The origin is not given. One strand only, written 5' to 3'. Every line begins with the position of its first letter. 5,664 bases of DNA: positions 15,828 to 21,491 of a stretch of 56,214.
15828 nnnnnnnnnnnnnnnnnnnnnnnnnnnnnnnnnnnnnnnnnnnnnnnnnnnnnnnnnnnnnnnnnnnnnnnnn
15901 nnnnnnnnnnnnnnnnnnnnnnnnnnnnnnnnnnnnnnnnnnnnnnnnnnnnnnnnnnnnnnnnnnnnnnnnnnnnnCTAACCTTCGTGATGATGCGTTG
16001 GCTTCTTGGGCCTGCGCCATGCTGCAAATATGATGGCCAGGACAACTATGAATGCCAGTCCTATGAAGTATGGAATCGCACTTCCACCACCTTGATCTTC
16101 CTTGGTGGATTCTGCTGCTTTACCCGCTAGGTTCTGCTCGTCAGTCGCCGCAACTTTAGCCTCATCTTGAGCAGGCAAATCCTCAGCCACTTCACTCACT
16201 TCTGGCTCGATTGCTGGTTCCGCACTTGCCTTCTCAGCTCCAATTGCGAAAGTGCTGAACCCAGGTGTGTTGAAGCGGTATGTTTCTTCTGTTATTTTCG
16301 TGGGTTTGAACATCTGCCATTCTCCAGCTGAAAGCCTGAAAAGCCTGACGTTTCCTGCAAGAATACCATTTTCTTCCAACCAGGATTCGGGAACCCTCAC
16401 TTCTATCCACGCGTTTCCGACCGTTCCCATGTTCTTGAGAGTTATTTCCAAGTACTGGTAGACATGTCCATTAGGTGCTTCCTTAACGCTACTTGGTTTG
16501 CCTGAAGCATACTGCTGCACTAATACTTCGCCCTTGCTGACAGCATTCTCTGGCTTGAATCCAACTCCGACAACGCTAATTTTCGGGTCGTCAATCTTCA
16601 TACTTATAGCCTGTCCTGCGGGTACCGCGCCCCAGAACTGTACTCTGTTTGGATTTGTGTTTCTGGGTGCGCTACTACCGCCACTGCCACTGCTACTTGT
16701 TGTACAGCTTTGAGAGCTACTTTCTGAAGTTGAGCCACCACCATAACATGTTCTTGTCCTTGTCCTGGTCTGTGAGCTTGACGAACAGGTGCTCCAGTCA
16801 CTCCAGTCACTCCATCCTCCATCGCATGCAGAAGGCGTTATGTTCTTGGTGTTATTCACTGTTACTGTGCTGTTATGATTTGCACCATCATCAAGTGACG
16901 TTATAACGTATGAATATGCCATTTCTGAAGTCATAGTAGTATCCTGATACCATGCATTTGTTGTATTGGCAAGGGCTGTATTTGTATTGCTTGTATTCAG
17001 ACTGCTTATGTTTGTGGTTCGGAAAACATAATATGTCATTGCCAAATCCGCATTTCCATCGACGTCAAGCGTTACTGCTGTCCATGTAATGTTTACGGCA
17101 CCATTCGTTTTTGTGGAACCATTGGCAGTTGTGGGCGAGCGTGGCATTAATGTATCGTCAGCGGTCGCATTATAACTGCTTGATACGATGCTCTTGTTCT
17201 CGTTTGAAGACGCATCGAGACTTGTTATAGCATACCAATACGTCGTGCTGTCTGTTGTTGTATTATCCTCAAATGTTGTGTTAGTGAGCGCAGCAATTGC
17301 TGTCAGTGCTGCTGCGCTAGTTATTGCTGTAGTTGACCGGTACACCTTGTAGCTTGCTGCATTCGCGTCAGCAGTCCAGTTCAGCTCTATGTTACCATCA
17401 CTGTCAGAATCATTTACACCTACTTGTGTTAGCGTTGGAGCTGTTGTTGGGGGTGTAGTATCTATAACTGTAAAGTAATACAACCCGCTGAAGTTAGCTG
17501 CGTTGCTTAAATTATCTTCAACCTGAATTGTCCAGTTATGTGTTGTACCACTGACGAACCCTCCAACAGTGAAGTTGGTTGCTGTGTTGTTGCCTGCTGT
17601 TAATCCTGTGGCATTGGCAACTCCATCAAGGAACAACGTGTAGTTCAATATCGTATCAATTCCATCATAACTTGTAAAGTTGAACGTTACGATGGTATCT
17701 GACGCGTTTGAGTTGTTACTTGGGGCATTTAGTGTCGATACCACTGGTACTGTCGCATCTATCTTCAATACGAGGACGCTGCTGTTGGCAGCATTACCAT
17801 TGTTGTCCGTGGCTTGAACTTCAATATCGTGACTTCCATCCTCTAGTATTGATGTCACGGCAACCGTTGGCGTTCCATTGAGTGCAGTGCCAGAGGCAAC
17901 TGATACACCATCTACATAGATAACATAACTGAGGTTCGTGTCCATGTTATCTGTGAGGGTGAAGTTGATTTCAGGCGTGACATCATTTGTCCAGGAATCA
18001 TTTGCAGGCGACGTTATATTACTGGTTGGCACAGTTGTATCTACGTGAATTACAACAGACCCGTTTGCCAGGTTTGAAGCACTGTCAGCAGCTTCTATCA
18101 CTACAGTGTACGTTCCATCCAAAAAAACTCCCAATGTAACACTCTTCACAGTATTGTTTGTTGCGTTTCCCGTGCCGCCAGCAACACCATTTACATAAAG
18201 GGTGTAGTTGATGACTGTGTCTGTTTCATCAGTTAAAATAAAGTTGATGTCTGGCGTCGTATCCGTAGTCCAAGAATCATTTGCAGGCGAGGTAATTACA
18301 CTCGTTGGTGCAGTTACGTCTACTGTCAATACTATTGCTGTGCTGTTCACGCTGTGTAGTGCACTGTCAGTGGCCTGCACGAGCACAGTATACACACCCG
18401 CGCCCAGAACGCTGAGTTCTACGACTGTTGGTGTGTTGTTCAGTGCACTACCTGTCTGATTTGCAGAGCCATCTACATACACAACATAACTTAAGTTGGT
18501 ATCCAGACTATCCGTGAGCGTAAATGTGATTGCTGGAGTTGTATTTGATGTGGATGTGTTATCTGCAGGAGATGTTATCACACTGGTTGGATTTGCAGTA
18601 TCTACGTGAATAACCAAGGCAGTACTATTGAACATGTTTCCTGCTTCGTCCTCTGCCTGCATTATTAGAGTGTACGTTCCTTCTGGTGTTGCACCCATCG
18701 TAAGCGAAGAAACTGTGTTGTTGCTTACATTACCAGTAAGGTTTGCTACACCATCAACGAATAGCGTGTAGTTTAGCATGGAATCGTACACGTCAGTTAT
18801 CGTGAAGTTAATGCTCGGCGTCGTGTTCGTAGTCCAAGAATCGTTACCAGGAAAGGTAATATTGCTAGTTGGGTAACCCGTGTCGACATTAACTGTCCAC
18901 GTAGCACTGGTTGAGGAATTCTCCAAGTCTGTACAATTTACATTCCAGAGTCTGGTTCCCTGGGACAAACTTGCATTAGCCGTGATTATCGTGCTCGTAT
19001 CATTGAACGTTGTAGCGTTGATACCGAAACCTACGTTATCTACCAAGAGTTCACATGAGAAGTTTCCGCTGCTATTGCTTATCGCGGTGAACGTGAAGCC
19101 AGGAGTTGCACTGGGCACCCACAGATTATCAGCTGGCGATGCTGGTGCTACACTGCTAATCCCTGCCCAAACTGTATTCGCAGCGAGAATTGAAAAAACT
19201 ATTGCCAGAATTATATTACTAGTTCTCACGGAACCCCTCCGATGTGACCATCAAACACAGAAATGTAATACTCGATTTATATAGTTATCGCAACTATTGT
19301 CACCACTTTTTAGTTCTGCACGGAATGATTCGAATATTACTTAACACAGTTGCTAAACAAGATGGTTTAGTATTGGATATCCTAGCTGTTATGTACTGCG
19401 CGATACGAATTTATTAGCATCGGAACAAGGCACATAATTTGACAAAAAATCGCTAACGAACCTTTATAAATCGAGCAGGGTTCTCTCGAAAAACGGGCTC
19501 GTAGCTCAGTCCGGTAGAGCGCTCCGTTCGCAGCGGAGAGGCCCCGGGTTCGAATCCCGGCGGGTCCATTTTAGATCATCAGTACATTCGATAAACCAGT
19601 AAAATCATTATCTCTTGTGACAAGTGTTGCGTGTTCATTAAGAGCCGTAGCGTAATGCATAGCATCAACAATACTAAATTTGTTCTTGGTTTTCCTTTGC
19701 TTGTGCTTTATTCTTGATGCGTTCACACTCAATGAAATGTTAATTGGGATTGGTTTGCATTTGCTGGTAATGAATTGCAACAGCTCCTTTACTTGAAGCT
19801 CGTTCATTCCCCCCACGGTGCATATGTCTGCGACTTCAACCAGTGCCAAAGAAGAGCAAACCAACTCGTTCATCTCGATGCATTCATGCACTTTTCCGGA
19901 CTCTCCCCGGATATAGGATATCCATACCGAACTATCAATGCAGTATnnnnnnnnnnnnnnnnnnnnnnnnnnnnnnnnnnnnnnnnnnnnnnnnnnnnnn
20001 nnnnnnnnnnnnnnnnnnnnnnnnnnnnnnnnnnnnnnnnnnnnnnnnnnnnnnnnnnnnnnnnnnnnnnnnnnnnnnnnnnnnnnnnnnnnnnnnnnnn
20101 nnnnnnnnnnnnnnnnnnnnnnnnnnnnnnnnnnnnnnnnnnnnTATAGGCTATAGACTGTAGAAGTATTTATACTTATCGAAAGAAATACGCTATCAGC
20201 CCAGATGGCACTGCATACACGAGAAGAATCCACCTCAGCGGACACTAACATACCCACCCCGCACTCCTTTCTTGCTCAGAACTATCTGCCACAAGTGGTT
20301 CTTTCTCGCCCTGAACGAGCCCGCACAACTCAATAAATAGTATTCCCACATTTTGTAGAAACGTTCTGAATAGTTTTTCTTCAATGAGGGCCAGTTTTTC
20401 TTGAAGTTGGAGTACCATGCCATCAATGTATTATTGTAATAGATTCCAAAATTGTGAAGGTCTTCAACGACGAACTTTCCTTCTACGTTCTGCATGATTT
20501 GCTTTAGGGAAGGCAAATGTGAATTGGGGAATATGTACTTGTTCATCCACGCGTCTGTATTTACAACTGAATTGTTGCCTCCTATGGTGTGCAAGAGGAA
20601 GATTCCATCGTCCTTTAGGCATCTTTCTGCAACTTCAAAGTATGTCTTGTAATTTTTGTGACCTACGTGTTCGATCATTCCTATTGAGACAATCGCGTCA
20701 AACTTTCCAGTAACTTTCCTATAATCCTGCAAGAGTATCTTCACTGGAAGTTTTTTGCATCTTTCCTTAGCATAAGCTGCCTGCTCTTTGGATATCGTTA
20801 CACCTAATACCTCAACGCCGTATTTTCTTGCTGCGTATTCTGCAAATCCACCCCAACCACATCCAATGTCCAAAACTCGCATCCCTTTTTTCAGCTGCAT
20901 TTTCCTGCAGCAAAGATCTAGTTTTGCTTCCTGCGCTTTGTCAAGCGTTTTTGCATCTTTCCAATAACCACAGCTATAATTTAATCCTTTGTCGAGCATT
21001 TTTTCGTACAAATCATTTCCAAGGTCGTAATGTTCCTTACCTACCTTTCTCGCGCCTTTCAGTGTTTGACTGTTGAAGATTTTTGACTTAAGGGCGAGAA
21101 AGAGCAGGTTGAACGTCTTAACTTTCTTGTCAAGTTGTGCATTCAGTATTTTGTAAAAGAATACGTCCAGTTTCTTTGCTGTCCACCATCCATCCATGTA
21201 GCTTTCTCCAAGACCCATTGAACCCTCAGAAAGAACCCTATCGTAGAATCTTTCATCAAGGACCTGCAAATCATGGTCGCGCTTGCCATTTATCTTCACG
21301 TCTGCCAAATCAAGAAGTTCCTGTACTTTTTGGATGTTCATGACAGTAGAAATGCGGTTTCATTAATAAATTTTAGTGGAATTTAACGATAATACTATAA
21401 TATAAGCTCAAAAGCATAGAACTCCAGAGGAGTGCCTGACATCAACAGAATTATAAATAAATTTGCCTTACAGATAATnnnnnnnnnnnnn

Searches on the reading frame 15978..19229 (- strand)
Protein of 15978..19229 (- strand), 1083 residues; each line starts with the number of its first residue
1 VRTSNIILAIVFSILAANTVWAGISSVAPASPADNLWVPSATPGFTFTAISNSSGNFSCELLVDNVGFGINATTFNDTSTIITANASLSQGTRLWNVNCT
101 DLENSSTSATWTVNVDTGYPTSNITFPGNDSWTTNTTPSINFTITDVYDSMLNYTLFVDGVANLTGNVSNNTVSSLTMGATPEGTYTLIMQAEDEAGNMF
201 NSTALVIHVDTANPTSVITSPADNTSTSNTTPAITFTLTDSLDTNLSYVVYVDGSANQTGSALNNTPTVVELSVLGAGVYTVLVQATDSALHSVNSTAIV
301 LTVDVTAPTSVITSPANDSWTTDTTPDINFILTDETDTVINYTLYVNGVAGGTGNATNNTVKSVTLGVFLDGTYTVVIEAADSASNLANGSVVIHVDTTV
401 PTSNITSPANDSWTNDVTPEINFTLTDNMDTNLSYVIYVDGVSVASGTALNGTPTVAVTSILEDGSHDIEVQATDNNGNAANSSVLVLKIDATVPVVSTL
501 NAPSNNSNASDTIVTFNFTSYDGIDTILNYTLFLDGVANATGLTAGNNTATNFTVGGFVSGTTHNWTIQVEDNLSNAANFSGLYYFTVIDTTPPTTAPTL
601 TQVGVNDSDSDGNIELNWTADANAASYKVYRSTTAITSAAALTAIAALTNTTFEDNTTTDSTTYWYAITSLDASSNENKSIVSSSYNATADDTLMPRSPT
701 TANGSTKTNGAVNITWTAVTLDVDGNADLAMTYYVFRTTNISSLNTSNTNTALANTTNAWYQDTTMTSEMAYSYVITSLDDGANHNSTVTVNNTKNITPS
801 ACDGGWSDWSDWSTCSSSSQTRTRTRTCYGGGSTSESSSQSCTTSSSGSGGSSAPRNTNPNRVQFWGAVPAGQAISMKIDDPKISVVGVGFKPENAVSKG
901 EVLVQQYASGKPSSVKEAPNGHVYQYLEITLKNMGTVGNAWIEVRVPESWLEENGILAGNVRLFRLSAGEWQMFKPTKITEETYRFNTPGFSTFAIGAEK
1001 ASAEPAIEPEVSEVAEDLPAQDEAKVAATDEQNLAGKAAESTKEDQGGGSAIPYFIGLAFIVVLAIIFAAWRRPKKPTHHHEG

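Call 50: search_protein_families(library=pfam, proteins=[window:15978-19229:-], max_evalue=0.001)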
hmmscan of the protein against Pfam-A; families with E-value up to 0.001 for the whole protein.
window:15978-19229:- (1083 aa): 2 families
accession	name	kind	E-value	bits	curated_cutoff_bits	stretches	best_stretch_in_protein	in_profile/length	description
PF19077.6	Big_13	-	2.9e-19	69.9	27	3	408-491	18-101/102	Bacterial Ig-like domain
PF07495.19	Y_Y_Y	-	2.4e-06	27.8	26.6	0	169-209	25-64/65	Y_Y_Y domain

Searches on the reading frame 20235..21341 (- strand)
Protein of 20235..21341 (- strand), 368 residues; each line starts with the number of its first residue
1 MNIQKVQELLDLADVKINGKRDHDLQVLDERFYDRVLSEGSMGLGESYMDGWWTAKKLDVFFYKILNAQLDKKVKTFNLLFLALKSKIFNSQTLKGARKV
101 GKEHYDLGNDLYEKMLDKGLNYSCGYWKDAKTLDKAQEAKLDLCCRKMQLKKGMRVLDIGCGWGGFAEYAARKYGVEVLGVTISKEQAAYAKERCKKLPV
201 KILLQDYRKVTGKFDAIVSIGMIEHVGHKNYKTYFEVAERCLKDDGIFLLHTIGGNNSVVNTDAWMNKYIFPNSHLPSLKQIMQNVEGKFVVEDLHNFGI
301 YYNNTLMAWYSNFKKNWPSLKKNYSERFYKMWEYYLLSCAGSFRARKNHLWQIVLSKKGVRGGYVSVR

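Call 75: search_protein_families(library=pfam, proteins=[window:20235-21341:-], max_evalue=0.00001)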
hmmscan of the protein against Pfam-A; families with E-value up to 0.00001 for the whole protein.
window:20235-21341:- (368 aa): 7 families
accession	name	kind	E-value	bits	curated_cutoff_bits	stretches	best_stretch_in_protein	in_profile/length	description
PF02353.26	CMAS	-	9.2e-92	307.7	27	1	97-353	6-273/273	Mycolic acid cyclopropane synthetase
PF13649.12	Methyltransf_25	-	3.7e-17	63.2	27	1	156-246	1-97/97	Methyltransferase domain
PF08241.18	Methyltransf_11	-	1.2e-15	58.4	21.2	1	157-249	1-94/95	Methyltransferase domain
PF13489.12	Methyltransf_23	-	3.7e-14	53.2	27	1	150-276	20-142/164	Methyltransferase domain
PF13847.12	Methyltransf_31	-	2.9e-12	46.9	27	1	151-254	2-113/145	Methyltransferase domain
PF08242.18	Methyltransf_12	-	3.1e-11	44.3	30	1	157-248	1-98/98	Methyltransferase domain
PF01728.25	FtsJ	-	7.7e-09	36.2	24.1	1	140-219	8-97/181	FtsJ-like methyltransferase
